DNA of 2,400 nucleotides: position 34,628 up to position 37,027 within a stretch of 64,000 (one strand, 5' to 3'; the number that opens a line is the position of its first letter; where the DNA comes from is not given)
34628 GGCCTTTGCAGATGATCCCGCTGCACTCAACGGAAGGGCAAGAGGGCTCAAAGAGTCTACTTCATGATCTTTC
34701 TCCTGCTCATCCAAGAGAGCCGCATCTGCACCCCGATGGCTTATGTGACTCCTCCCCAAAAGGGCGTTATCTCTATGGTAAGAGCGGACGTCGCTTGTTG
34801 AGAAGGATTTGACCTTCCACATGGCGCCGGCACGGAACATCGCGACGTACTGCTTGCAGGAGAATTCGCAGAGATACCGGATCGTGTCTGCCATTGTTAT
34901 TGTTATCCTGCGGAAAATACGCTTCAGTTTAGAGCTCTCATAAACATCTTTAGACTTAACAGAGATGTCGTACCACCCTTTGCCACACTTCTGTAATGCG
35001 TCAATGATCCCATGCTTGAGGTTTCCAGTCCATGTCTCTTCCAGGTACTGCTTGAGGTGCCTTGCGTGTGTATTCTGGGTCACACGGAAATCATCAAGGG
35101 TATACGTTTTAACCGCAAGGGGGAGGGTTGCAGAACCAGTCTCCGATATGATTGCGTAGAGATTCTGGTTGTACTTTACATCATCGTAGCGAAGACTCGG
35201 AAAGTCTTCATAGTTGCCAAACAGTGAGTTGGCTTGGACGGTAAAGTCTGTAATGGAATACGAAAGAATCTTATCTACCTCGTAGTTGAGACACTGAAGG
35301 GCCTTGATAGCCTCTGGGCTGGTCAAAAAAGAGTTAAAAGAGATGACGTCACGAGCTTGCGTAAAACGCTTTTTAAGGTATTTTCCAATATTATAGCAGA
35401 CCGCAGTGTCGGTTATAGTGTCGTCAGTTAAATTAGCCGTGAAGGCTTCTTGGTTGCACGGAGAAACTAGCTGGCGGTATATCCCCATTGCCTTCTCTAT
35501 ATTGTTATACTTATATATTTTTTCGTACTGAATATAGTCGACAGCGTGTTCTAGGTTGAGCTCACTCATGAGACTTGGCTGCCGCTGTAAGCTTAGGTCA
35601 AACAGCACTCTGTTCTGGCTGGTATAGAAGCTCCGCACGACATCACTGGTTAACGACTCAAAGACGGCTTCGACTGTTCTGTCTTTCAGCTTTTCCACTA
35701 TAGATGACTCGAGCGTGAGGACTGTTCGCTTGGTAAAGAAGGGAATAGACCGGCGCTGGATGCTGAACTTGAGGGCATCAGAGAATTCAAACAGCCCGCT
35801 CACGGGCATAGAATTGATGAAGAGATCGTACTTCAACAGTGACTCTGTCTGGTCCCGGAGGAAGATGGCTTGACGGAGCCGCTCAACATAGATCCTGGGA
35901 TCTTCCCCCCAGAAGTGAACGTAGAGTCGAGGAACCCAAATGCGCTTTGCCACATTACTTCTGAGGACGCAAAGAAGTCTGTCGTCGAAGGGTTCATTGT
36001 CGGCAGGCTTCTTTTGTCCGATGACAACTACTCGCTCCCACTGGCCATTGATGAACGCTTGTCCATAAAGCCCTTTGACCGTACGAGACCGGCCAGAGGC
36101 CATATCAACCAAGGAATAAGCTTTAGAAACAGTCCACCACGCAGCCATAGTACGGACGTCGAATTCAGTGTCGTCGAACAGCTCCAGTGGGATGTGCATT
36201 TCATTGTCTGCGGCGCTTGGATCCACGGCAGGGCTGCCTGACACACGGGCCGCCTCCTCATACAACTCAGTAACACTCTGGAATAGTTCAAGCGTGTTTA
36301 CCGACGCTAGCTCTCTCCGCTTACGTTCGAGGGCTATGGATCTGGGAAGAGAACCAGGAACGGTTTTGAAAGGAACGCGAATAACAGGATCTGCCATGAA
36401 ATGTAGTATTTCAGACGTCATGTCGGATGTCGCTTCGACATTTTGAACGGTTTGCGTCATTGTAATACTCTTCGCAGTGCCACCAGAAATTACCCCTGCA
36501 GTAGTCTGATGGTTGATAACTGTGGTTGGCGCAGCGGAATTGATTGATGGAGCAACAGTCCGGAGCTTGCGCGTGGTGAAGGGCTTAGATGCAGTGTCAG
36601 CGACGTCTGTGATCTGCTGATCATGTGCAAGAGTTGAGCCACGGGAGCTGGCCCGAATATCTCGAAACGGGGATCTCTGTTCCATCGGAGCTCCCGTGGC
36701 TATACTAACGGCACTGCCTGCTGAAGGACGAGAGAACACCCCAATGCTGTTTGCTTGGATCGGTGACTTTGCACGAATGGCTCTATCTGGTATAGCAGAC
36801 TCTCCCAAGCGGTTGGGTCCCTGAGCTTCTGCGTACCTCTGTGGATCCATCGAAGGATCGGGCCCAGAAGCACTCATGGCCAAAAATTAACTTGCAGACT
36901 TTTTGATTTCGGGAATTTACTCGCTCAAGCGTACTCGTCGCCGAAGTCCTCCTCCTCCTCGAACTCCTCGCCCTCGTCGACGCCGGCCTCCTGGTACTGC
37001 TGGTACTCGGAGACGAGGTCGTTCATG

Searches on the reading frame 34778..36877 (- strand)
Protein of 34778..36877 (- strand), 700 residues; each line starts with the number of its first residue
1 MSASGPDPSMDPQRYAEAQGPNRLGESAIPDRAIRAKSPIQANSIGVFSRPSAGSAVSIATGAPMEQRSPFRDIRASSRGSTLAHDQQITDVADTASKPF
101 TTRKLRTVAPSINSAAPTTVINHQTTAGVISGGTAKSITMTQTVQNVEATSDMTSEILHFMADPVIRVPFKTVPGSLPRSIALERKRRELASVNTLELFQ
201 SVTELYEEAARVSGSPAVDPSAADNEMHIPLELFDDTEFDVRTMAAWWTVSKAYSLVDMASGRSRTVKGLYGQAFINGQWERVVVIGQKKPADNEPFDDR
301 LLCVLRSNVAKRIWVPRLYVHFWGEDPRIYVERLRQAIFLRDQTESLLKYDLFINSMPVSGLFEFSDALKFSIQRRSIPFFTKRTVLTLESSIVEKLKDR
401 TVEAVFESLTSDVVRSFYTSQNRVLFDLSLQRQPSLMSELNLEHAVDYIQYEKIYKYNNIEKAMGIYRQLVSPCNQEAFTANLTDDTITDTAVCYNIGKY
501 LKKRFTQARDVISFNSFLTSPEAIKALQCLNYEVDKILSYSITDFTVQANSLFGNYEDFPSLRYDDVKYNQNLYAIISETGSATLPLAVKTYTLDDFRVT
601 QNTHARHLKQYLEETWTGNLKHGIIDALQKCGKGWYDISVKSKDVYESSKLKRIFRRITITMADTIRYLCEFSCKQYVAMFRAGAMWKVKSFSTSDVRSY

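Call 47: find_homologous_proteins(query=window:34778-36877:-, max_evalue=1e-50)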
Query window:34778-36877:-: 8000 candidates shared short words with the query, none scored E <= 1e-50.
